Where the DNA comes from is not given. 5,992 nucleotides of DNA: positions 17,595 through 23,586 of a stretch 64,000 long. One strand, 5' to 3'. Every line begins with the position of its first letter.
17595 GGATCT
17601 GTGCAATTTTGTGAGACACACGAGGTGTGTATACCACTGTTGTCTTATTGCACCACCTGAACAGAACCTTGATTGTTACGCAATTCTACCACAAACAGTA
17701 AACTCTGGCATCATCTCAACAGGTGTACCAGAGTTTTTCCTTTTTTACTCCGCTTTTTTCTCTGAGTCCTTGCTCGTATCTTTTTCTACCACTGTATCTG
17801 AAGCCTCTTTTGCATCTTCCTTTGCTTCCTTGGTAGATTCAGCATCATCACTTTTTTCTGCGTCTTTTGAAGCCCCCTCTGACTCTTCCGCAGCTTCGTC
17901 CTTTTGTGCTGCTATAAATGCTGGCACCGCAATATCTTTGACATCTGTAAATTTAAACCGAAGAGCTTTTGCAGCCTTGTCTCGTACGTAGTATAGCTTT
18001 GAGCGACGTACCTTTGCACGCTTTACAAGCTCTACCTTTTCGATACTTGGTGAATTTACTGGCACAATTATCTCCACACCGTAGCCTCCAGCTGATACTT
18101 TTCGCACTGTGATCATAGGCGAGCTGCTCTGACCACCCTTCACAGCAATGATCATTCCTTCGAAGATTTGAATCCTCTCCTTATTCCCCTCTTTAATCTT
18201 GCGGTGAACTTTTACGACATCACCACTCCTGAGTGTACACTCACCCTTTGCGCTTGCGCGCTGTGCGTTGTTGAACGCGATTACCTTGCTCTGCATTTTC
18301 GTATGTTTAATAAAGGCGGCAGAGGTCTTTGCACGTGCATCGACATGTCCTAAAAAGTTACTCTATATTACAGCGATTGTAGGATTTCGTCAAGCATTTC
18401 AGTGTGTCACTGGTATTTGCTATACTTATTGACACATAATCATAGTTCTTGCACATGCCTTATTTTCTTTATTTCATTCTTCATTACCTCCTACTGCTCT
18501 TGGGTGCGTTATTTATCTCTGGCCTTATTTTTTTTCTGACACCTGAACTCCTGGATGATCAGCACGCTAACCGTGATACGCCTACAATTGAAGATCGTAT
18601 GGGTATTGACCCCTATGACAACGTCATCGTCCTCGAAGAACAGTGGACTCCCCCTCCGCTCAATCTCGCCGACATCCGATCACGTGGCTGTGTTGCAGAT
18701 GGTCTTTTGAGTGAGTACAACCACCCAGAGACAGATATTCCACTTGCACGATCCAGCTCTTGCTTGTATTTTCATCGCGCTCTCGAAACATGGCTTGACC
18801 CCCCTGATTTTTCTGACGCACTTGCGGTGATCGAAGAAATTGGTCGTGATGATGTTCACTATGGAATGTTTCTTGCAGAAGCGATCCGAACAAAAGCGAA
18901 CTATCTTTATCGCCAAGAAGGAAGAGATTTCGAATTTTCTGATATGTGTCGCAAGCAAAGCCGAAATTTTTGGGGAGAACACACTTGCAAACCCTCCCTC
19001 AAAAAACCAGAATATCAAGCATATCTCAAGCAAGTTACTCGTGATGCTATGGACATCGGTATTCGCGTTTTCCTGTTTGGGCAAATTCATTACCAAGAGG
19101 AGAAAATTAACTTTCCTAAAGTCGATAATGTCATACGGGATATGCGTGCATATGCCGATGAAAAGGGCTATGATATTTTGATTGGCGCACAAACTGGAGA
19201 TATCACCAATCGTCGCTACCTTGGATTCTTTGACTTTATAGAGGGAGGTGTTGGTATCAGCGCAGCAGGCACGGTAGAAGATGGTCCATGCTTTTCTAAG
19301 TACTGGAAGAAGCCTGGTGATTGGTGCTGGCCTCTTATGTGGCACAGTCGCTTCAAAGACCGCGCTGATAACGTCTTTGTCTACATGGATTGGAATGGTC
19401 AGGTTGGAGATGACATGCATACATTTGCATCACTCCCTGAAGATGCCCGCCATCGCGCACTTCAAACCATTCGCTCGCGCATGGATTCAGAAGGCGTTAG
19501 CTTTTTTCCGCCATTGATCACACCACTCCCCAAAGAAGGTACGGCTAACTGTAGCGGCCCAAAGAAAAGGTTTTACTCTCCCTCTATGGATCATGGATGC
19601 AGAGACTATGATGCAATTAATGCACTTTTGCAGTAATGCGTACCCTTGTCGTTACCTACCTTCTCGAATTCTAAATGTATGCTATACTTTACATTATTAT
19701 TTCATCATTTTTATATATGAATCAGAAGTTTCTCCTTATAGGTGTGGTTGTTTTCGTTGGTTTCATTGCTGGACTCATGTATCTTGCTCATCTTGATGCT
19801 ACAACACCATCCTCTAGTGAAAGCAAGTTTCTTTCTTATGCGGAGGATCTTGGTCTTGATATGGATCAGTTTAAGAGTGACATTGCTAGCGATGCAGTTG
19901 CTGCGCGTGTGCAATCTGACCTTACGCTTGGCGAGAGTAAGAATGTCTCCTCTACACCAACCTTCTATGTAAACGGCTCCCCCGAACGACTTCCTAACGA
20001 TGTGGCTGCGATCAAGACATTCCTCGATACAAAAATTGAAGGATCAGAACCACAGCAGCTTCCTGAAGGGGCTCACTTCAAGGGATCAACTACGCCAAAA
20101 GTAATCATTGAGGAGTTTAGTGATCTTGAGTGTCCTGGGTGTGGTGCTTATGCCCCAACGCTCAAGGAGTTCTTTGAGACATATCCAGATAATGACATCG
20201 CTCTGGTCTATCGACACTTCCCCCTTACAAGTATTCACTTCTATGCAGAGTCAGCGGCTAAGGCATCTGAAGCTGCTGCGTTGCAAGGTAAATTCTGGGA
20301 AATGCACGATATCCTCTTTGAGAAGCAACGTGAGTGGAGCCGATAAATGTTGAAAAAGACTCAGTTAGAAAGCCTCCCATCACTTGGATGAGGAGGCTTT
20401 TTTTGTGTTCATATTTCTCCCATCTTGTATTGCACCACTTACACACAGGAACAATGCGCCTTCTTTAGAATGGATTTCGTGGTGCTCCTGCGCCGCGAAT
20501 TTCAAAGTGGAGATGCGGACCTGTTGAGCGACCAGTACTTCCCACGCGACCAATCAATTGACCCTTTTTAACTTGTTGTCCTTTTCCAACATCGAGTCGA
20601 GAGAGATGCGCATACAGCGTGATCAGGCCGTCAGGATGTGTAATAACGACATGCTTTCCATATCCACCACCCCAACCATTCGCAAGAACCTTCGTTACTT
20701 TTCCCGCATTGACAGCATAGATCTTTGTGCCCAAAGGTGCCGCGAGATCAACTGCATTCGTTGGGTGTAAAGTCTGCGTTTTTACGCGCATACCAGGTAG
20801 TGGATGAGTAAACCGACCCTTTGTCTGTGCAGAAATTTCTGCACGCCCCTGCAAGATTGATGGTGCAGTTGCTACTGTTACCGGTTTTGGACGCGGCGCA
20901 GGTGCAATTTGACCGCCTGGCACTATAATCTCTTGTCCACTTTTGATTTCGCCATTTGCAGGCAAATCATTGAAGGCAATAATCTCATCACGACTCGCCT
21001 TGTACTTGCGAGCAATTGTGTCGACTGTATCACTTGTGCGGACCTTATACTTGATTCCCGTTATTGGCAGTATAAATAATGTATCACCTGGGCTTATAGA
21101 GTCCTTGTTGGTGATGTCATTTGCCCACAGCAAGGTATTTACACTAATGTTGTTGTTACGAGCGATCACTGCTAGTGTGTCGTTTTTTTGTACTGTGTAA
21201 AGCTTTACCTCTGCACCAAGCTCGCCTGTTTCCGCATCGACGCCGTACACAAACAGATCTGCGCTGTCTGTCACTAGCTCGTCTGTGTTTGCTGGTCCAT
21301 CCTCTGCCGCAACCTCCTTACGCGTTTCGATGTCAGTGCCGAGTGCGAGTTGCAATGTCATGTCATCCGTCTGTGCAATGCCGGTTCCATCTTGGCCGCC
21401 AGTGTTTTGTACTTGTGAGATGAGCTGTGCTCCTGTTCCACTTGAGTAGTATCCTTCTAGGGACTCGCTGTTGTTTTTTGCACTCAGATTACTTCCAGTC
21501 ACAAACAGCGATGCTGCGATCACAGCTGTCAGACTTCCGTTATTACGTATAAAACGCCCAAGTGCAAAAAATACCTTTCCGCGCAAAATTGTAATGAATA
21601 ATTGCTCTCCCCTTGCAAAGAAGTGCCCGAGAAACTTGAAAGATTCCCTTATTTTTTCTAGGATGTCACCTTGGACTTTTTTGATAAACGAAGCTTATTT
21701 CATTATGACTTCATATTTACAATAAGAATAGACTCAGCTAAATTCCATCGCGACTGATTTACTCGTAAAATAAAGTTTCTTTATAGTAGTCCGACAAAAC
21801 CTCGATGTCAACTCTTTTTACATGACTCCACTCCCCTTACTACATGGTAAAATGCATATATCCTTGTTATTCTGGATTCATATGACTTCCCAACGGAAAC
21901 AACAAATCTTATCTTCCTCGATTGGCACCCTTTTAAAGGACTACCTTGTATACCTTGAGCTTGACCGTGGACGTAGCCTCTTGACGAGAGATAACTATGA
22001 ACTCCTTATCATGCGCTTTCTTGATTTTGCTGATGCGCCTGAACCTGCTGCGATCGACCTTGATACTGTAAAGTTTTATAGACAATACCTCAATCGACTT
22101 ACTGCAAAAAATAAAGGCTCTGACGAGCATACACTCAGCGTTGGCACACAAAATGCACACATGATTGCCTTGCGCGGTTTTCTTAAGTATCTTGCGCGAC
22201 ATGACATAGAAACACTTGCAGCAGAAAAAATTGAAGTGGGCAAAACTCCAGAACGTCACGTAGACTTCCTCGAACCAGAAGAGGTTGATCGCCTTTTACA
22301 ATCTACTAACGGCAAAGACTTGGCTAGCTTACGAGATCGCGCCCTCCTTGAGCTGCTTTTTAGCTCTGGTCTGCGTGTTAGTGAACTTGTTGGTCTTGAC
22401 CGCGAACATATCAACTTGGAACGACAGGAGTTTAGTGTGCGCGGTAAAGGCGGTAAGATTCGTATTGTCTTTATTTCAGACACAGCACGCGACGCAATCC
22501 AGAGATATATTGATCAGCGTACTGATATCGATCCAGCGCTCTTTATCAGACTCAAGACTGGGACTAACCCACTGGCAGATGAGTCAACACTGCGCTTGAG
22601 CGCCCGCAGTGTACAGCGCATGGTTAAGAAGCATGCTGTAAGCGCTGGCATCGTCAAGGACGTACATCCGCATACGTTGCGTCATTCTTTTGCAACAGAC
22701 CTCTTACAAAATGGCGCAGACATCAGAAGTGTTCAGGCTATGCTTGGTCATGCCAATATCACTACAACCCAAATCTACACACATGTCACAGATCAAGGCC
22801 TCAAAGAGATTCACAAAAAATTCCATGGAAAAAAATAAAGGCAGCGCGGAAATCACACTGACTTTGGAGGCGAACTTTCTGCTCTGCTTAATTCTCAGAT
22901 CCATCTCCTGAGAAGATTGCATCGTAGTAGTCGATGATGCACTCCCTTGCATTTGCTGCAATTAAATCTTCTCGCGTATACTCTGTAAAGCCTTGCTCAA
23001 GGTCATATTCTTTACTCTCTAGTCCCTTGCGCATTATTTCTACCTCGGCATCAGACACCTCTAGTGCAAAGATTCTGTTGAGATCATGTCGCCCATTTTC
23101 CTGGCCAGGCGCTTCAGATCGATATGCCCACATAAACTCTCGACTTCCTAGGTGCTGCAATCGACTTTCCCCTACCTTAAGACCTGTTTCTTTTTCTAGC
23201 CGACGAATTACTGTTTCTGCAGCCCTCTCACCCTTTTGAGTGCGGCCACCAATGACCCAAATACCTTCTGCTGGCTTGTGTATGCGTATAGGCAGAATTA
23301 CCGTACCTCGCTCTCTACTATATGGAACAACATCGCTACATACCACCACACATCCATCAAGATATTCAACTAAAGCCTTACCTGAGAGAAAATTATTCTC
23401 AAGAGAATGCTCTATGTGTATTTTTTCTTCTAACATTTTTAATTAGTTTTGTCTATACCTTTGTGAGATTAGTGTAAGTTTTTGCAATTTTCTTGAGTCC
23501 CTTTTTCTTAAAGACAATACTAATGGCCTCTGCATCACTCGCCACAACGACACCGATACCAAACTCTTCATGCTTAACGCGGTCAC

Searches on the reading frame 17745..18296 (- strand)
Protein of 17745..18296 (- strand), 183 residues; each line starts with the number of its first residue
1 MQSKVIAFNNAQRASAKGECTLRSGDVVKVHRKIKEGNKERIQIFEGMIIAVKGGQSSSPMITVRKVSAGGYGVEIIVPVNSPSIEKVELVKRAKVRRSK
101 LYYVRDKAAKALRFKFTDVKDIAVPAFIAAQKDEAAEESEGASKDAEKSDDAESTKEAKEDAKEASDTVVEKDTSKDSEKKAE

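Call 15: search_protein_families(library=pfam, proteins=[window:17745-18296:-])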
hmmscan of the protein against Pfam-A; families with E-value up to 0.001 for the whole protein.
window:17745-18296:- (183 aa): 1 family
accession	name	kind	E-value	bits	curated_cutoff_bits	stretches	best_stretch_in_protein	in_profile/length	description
PF01245.26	Ribosomal_L19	-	2.4e-32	111.6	22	1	19-115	15-109/111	Ribosomal protein L19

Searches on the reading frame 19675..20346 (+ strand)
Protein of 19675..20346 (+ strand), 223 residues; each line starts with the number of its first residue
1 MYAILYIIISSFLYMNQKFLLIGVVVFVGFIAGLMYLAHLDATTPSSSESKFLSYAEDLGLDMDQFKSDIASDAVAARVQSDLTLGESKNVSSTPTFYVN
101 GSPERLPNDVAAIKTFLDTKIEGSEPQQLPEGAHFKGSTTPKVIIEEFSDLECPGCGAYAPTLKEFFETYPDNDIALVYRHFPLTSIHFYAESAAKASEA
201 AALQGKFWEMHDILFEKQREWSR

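Call 15: search_protein_families(library=pfam, proteins=[window:19675-20346:+])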
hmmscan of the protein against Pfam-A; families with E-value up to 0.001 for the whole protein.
window:19675-20346:+ (223 aa): 3 families
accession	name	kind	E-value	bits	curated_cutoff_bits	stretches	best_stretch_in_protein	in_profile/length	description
PF13462.12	Thioredoxin_4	-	1.5e-17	64.8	23.2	2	133-221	5-93/165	Thioredoxin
PF01323.26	DSBA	-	2.6e-13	50.6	25.6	1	36-102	109-175/191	DSBA-like thioredoxin domain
PF13743.12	Thioredoxin_5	-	1.4e-06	28.6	27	1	49-99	113-163/186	Thioredoxin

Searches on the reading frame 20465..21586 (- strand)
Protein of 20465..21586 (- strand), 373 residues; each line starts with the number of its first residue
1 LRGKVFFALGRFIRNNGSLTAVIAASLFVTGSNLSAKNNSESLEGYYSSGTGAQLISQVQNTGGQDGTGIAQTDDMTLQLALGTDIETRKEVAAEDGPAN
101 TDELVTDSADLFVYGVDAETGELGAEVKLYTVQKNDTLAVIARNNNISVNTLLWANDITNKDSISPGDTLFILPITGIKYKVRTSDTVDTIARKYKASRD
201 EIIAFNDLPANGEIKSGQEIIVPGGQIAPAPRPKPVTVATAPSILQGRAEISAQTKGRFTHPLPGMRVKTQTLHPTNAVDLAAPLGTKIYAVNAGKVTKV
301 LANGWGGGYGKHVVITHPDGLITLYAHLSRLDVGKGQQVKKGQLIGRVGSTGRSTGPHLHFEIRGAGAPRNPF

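Call 15: search_protein_families(library=pfam, proteins=[window:20465-21586:-])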
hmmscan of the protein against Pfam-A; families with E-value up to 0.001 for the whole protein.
window:20465-21586:- (373 aa): 4 families
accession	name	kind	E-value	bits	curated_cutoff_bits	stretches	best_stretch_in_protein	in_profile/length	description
PF01551.29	Peptidase_M23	-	5.6e-34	116.7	28.7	1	276-372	3-96/96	Peptidase family M23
PF01476.26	LysM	-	1.1e-19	70.5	20.9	2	130-172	1-42/43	LysM domain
PF23473.1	LysM3_LYK4_5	-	4e-07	30.4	29.3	0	130-174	5-47/48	LYK4/5 LysM3 domain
PF23446.1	LysM1_NFP_LYK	-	4.6e-05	24.6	36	0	186-223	16-54/60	NFP/LYK LysM1 domain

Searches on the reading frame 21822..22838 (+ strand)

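Call 15: search_protein_families(library=pfam, proteins=[window:21822-22838:+])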
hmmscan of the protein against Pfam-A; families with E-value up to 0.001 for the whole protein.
window:21822-22838:+ (338 aa): 3 families
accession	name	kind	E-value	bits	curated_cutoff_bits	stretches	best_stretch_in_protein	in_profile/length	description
PF00589.27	Phage_integrase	-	1.5e-45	155.5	27.1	1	149-325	2-171/172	Phage integrase family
PF02899.23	Phage_int_SAM_1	-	9.4e-10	39.1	22.3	1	38-126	1-81/83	Phage integrase, N-terminal SAM-like domain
PF13495.12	Phage_int_SAM_4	-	0.00087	20.1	27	0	49-129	12-83/85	Phage integrase, N-terminal SAM-like domain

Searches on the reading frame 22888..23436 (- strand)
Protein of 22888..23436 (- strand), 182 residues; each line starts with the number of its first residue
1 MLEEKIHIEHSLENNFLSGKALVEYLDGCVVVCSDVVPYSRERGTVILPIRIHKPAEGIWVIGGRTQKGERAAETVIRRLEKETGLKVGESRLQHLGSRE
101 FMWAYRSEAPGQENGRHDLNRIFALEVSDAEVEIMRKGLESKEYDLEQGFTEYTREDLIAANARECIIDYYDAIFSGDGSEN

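Call 15: search_protein_families(library=pfam, proteins=[window:22888-23436:-])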
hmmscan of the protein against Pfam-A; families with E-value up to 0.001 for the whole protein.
window:22888-23436:- (182 aa): 1 family
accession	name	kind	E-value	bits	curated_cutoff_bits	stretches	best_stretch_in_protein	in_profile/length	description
PF00293.34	NUDIX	-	8.5e-07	29.5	21.1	1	39-129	10-96/134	NUDIX domain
